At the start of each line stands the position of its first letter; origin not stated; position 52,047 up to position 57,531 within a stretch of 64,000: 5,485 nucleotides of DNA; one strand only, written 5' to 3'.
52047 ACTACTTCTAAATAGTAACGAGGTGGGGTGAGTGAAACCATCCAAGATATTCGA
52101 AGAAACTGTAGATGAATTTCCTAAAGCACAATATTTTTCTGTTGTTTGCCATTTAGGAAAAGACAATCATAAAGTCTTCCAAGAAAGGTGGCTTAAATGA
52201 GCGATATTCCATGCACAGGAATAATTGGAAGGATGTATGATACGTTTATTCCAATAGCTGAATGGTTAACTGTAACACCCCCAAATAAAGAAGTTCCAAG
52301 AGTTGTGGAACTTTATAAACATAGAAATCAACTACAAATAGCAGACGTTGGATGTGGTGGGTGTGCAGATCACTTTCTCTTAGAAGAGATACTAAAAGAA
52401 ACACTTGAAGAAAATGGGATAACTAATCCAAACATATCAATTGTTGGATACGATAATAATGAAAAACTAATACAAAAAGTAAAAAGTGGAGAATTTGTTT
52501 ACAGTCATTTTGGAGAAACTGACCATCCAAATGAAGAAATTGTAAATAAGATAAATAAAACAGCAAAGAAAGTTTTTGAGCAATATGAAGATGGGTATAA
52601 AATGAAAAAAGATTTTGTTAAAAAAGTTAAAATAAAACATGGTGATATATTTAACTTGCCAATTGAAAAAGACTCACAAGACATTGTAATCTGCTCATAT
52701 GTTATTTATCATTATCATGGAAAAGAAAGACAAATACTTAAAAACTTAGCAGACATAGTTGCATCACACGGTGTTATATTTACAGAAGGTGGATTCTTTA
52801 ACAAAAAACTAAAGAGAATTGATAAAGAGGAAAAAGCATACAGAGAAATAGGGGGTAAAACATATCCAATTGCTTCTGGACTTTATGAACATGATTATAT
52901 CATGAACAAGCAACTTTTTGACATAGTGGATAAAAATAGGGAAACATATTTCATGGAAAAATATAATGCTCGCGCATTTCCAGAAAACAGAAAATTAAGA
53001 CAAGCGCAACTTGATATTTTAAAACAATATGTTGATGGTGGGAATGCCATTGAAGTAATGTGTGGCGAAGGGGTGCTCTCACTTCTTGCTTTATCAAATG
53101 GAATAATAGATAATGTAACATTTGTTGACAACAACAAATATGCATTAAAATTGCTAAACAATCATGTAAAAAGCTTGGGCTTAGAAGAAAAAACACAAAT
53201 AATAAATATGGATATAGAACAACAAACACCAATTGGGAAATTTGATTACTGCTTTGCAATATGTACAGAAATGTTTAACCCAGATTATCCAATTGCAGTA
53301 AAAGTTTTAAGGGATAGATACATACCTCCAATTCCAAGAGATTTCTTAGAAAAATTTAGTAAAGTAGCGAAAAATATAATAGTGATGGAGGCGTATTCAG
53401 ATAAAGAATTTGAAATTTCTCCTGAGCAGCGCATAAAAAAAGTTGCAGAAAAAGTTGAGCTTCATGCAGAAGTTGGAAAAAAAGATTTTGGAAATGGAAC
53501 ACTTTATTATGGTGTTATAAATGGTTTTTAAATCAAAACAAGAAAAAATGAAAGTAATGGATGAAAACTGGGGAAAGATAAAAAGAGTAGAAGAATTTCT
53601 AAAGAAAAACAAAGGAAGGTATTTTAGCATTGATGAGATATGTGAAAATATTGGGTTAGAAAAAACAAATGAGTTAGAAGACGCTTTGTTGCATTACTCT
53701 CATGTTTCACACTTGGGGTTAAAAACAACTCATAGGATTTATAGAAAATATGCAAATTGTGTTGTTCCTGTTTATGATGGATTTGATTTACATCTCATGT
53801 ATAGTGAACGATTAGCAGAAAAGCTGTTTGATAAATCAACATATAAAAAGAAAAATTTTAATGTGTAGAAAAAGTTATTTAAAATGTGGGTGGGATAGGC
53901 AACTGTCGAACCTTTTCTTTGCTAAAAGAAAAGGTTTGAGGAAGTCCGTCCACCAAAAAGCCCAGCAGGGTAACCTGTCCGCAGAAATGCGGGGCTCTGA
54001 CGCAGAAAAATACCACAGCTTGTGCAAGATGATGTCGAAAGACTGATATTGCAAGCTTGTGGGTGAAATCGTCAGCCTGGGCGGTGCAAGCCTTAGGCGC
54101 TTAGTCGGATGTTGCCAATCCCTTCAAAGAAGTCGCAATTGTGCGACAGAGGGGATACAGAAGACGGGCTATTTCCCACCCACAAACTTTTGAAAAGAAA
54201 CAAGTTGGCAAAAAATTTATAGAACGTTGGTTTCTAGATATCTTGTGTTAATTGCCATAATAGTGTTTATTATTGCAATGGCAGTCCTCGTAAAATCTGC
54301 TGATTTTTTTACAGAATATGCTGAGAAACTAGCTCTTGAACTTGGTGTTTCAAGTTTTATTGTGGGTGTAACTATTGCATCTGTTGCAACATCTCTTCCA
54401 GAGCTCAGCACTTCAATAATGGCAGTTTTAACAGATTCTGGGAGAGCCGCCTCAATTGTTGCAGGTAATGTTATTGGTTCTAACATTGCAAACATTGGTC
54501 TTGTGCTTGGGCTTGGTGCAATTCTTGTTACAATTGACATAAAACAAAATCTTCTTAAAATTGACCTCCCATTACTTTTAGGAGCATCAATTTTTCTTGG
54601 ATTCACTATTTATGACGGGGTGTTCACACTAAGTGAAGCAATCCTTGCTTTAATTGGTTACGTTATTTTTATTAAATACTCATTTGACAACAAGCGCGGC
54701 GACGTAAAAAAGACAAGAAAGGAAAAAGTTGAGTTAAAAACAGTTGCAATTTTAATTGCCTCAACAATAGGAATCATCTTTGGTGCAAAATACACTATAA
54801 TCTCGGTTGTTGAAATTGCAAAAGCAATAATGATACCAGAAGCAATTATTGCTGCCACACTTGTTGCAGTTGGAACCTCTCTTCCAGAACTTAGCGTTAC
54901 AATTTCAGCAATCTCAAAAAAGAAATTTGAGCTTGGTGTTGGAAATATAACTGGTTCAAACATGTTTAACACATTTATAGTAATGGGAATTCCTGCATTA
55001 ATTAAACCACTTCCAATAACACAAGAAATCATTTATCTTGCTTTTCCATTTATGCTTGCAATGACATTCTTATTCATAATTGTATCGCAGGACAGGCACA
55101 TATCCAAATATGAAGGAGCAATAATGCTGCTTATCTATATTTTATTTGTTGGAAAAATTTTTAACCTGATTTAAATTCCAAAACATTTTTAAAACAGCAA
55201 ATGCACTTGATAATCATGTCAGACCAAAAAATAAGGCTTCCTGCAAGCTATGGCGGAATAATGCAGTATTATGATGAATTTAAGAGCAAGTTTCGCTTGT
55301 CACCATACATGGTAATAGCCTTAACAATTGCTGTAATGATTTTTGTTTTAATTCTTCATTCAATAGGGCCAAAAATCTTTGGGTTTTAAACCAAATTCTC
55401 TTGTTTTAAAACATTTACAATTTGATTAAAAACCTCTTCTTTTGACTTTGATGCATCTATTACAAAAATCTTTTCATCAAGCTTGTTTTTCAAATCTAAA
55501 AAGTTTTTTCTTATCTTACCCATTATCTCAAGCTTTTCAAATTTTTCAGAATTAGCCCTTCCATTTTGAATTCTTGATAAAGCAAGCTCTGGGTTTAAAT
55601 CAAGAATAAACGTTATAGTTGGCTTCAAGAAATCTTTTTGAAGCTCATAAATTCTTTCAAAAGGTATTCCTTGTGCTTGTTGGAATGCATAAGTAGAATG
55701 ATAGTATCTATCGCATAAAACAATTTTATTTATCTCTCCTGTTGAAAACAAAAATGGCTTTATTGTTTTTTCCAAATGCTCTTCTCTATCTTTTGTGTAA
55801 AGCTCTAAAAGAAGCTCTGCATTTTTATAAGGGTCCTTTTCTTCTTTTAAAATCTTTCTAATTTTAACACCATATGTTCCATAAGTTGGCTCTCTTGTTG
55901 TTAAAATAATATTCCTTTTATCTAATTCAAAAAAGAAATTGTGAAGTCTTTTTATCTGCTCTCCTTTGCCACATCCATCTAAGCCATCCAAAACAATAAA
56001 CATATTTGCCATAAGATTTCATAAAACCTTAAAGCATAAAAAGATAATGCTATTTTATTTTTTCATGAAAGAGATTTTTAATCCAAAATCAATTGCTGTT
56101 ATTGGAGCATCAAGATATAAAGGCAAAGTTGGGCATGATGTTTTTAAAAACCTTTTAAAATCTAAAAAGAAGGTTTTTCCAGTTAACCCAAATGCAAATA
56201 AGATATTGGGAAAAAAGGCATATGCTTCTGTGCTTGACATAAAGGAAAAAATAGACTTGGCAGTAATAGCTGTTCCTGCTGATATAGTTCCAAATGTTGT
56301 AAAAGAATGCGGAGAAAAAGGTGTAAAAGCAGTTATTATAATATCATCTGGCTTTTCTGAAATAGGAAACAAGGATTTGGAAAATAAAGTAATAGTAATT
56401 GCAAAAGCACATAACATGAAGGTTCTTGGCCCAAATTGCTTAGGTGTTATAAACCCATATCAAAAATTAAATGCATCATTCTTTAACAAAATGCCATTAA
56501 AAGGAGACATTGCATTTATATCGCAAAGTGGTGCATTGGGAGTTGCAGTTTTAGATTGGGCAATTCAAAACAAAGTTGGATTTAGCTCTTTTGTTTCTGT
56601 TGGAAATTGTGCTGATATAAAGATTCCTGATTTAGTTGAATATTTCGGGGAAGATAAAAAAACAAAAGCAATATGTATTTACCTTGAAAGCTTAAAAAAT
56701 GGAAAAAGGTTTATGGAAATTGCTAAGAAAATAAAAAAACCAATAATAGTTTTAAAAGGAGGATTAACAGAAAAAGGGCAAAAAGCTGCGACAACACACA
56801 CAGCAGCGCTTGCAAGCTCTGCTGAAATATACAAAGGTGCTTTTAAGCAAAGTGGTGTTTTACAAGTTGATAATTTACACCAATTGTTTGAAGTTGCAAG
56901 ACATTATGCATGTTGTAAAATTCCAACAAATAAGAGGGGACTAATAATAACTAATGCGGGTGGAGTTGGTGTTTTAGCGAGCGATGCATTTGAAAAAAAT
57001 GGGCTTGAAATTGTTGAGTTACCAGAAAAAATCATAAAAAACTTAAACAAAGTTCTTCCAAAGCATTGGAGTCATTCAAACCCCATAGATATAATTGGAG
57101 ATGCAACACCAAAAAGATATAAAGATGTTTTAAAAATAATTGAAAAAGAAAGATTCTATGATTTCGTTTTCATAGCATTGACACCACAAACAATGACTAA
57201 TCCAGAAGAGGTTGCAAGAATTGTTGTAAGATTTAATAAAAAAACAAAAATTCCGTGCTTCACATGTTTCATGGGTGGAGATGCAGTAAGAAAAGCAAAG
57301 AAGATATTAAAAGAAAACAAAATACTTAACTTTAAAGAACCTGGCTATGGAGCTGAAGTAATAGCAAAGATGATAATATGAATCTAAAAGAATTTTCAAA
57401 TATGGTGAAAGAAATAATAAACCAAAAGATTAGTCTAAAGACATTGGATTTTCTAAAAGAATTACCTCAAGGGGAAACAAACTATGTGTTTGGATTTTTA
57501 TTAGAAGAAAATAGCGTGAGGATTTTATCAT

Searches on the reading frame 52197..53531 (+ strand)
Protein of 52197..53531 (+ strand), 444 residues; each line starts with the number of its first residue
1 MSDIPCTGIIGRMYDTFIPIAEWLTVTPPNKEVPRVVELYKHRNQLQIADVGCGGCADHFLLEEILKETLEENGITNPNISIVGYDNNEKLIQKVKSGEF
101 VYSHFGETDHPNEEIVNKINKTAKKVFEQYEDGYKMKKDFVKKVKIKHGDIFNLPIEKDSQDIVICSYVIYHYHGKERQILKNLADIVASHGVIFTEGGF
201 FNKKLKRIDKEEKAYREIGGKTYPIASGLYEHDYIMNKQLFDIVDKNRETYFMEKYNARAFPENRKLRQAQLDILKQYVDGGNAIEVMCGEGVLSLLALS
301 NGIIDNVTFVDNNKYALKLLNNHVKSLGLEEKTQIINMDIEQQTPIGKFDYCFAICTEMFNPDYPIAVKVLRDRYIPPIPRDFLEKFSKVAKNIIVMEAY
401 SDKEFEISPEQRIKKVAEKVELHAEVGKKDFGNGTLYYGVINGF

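Call 64: search_protein_families(library=pfam, proteins=[window:52197-53531:+], max_evalue=0.00001)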
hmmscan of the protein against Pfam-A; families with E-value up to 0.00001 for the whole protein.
window:52197-53531:+ (444 aa): 7 families
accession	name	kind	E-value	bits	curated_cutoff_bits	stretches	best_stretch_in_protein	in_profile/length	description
PF13847.12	Methyltransf_31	-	3.1e-14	53.3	27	0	136-196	48-109/145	Methyltransferase domain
PF13649.12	Methyltransf_25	-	3.4e-13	50.5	27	0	285-365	2-83/97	Methyltransferase domain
PF08241.18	Methyltransf_11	-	2.5e-11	44.5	21.2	0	140-195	43-94/95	Methyltransferase domain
PF03602.21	Cons_hypoth95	-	7.3e-11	42.5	24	1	262-345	23-105/182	Conserved hypothetical protein 95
PF08242.18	Methyltransf_12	-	2.8e-08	34.8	30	0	139-194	46-98/98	Methyltransferase domain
PF01739.24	CheR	-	2.9e-08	33.8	27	1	35-195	22-172/195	CheR methyltransferase, SAM binding domain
PF05175.20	MTS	-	3.3e-07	30.5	23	1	275-351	27-101/170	Methyltransferase small domain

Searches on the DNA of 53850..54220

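Call 67: search_rna_families(source=window, start=53850, end=54220, threshold=gathering, show_alignments=1)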
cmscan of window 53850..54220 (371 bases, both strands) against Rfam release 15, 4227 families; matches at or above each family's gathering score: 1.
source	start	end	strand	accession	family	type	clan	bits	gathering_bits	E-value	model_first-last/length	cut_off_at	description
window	53886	54183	+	RF00373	RNaseP_arch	Gene; ribozyme;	CL00002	144.8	84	5.1e-43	1-288/288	no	Archaeal RNase P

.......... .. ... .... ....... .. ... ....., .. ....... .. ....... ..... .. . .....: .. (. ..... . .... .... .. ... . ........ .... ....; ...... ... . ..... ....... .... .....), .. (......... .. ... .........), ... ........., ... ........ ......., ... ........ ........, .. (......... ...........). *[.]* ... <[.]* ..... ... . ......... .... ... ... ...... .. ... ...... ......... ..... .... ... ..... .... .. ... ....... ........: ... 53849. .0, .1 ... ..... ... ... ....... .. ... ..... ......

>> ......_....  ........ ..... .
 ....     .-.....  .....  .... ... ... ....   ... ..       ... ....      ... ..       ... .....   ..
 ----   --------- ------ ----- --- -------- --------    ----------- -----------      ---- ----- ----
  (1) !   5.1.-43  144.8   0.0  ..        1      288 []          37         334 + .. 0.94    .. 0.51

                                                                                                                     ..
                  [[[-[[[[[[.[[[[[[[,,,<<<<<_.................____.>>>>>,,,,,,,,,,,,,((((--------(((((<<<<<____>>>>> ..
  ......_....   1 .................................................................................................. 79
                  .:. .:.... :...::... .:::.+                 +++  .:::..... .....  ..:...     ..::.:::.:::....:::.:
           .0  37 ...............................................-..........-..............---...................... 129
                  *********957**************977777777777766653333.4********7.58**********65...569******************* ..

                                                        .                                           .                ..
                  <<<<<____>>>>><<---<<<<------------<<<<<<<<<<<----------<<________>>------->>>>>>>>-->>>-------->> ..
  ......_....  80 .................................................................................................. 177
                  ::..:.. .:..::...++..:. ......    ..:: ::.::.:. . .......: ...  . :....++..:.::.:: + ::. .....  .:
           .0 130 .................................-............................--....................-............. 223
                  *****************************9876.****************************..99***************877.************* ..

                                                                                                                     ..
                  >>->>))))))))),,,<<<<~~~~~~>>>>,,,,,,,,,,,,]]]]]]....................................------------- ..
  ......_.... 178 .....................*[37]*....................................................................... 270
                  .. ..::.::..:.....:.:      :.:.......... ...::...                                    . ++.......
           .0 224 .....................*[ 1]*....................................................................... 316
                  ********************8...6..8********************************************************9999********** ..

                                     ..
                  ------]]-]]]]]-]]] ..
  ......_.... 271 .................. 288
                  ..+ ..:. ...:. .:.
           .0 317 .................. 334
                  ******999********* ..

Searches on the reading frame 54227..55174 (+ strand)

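Call 64: search_protein_families(library=pfam, proteins=[window:54227-55174:+], max_evalue=0.00001)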
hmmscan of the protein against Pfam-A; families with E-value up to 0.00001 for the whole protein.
window:54227-55174:+ (315 aa): 1 family
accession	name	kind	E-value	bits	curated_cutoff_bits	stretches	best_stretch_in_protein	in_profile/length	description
PF01699.29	Na_Ca_ex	-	8.9e-57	191.7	24.9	2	173-308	3-146/151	Sodium/calcium exchanger protein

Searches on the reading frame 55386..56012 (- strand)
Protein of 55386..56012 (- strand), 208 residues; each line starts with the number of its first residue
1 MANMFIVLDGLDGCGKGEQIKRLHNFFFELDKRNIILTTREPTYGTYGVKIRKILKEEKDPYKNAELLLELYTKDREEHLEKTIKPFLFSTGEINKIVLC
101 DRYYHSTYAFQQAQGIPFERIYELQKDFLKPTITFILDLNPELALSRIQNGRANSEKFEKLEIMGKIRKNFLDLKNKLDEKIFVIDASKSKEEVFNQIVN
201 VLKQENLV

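Call 64: search_protein_families(library=pfam, proteins=[window:55386-56012:-], max_evalue=0.00001)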
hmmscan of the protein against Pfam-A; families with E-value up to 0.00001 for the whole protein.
window:55386-56012:- (208 aa): 1 family
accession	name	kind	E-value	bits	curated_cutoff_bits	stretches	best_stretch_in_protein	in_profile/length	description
PF02223.23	Thymidylate_kin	-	1.5e-38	132.8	27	1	8-198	1-185/185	Thymidylate kinase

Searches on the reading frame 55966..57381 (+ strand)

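Call 64: search_protein_families(library=pfam, proteins=[window:55966-57381:+], max_evalue=0.00001)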
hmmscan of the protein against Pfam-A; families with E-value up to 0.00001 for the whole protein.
window:55966-57381:+ (471 aa): 4 families
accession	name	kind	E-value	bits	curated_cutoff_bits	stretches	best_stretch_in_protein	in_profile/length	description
PF13607.11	Succ_CoA_lig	-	3.5e-53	179.5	27.4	1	179-312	1-136/138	Succinyl-CoA ligase like flavodoxin domain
PF13380.12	CoA_binding_2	-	3.6e-30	105.2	22.8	1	41-163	1-115/116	CoA binding domain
PF02629.25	CoA_binding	-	7.7e-18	65.5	22.3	1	39-129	2-97/97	CoA binding domain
PF19045.5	Ligase_CoA_2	-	1.2e-12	48.6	23.7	1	326-456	2-137/162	Ligase-CoA domain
